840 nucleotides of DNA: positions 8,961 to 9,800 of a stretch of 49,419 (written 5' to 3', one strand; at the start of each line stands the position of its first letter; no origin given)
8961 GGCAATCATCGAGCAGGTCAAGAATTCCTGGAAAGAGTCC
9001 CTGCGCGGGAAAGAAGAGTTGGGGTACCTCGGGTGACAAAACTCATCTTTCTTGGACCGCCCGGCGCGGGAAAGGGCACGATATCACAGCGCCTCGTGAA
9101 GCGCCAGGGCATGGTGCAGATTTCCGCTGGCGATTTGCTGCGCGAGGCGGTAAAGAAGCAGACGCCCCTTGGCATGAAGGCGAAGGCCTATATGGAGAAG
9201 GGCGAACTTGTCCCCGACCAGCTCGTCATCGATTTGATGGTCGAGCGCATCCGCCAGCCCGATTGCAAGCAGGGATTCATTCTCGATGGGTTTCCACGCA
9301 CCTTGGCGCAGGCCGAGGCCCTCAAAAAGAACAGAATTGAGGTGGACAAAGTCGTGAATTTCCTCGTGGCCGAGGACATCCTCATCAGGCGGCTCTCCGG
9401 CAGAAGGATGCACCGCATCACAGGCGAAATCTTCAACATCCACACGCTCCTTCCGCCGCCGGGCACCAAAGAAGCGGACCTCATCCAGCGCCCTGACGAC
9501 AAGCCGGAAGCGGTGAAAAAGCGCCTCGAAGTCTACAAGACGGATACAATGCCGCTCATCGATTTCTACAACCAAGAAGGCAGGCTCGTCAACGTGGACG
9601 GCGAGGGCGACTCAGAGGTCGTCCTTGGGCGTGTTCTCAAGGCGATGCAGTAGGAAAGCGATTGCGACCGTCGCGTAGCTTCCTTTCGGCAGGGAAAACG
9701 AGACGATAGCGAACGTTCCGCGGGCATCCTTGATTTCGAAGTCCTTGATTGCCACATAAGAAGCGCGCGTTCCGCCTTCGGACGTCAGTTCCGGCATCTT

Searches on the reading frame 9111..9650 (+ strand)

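Call 59: search_protein_families(library=pfam, proteins=[window:9111-9650:+], max_evalue=0.00001)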
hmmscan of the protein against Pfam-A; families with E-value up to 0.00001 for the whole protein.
window:9111-9650:+ (180 aa): 2 families
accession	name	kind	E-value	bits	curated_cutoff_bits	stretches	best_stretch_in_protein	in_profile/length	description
PF00406.28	ADK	-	2.7e-44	151.4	26.8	1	2-157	23-150/151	Adenylate kinase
PF13207.12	AAA_17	-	5.3e-17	62.8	27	1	4-99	24-124/136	AAA domain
